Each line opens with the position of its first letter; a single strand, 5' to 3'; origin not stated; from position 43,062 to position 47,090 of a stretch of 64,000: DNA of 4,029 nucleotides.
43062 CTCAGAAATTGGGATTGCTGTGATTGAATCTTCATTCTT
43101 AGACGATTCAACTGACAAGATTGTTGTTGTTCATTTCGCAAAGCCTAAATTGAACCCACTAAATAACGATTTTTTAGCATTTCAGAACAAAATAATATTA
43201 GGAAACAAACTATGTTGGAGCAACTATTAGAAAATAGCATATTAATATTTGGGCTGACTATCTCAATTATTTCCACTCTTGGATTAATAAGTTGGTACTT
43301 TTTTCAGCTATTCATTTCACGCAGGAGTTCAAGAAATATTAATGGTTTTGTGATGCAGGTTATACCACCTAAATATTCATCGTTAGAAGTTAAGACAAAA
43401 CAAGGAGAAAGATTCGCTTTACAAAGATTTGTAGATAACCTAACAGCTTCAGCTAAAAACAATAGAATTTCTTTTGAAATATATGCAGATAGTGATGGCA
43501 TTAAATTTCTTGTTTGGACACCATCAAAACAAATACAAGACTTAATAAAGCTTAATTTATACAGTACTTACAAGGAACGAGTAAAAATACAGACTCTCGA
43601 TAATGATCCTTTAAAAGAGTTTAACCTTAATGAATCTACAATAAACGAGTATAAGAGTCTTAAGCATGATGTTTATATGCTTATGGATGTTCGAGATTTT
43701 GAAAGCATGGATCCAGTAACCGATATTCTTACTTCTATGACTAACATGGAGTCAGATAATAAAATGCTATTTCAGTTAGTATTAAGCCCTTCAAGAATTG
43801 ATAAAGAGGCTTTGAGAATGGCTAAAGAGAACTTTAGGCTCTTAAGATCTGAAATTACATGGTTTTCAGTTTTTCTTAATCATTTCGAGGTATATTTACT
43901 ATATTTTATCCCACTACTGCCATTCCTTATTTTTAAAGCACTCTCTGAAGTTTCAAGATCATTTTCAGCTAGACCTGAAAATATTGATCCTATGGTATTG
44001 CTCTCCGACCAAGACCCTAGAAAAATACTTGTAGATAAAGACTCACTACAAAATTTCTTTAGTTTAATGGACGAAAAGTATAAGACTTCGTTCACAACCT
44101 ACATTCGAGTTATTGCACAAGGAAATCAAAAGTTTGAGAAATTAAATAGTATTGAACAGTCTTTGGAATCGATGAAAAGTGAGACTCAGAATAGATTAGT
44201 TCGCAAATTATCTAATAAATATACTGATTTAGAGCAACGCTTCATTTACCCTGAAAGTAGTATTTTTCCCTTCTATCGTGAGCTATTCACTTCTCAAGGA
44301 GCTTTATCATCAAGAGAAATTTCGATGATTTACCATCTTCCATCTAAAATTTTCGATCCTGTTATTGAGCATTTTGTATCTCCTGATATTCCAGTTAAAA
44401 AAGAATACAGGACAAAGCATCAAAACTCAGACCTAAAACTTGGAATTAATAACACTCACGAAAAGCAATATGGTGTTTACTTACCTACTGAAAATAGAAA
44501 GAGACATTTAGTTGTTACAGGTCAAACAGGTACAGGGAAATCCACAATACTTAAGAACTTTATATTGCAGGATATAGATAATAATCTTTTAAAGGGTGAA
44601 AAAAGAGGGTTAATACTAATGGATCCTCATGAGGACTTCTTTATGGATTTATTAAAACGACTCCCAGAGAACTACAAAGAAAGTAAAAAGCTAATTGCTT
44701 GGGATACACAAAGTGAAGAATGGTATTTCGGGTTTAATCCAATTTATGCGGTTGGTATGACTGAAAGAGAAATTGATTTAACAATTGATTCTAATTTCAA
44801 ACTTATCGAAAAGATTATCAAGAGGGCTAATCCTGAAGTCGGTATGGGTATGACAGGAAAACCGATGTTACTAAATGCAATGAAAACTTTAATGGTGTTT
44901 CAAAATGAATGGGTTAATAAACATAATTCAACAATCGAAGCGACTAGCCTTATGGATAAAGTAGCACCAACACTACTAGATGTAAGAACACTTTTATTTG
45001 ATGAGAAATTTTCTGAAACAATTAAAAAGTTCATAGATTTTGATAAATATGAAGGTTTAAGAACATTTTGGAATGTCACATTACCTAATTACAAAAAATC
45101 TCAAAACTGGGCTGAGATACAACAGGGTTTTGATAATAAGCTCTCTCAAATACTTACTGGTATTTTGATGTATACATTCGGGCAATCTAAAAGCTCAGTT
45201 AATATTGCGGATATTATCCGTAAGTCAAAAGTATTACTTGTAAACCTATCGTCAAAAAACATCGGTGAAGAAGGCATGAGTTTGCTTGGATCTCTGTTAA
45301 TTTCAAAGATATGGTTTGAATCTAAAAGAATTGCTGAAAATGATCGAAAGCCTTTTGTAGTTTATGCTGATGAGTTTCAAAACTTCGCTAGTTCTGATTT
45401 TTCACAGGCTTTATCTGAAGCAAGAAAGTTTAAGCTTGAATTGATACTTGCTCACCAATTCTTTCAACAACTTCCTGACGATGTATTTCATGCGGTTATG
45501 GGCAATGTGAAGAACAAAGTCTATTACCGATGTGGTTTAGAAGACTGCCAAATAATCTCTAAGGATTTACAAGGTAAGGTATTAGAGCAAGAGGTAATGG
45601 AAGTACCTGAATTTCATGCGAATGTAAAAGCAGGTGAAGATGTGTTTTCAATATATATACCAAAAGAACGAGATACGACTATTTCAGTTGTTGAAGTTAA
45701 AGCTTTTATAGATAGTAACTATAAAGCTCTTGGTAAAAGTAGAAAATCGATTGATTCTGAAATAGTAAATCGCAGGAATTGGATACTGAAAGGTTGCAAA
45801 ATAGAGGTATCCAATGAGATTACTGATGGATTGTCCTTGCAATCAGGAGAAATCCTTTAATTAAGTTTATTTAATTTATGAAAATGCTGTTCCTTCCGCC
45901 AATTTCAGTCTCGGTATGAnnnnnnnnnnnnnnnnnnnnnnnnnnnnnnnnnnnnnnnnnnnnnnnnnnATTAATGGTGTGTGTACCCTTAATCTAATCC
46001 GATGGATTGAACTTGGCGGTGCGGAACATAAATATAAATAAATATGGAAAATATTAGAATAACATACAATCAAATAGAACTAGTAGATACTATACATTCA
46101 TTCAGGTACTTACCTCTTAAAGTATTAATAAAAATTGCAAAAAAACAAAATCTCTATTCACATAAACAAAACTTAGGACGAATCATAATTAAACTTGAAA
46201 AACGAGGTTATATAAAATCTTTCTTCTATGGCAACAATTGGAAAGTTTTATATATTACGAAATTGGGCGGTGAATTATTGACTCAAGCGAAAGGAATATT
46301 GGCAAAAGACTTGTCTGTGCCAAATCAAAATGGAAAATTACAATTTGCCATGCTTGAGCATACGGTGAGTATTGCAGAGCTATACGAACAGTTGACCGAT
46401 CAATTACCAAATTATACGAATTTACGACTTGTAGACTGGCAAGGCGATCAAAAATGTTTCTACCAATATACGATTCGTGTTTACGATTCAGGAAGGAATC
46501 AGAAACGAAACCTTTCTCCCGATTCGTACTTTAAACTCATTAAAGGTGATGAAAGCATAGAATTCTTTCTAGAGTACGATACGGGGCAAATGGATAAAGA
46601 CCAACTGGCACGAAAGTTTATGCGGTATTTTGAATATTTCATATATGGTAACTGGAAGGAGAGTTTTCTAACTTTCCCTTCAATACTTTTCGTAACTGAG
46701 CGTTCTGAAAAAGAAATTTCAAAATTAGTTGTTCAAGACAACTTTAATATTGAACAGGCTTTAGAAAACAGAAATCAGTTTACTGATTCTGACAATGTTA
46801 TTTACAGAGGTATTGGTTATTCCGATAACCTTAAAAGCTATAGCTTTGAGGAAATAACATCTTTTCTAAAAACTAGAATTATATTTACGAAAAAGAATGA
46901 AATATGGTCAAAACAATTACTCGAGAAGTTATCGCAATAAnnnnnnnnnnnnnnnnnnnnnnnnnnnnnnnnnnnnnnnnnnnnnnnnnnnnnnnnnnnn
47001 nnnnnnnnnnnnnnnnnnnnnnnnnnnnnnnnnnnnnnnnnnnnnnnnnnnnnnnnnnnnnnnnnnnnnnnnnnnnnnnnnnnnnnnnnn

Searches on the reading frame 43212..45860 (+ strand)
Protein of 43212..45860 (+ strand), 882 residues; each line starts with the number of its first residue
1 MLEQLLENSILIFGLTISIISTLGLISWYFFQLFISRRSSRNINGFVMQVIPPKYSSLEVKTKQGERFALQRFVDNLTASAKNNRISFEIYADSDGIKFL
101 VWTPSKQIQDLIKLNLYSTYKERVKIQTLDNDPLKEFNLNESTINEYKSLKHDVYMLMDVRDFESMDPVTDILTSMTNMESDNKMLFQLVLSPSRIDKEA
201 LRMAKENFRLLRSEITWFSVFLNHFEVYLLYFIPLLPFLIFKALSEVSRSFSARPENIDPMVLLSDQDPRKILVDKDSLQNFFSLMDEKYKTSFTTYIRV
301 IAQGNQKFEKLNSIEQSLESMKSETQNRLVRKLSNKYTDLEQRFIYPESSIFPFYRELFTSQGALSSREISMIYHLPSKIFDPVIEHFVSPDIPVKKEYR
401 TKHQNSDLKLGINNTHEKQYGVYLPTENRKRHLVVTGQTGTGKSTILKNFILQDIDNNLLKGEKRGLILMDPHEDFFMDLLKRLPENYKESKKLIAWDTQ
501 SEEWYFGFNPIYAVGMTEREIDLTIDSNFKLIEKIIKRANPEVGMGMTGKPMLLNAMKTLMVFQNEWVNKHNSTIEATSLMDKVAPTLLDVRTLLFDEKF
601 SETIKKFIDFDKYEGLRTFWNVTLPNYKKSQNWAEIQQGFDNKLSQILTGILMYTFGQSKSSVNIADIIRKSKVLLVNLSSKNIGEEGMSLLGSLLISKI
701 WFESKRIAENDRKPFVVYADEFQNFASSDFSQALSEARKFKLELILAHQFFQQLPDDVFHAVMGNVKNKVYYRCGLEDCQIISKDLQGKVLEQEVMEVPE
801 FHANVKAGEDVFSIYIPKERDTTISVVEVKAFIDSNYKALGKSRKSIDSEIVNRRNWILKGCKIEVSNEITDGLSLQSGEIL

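Call 58: search_protein_families(library=pfam, proteins=[window:43212-45860:+], max_evalue=0.0001)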
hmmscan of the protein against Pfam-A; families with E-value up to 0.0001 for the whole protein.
window:43212-45860:+ (882 aa): 1 family
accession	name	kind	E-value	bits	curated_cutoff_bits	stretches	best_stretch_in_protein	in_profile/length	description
PF13401.12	AAA_22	-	3.7e-05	24.5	27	0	429-490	4-60/130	AAA domain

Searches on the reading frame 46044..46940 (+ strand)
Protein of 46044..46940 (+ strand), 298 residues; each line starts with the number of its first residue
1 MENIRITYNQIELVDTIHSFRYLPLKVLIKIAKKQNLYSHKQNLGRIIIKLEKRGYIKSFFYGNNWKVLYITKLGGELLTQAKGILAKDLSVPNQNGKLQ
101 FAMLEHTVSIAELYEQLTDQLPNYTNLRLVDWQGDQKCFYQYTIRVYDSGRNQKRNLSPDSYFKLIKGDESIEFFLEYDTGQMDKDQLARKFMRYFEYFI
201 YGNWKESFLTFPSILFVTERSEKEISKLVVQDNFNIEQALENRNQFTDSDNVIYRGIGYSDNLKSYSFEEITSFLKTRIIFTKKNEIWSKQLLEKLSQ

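Call 58: search_protein_families(library=pfam, proteins=[window:46044-46940:+], max_evalue=0.0001)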
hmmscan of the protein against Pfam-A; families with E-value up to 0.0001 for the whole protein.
window:46044-46940:+ (298 aa): 1 family
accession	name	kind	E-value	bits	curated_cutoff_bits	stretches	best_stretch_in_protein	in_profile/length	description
PF13814.12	Replic_Relax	-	1.3e-13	51.9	25.3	1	43-206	28-183/191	Replication-relaxation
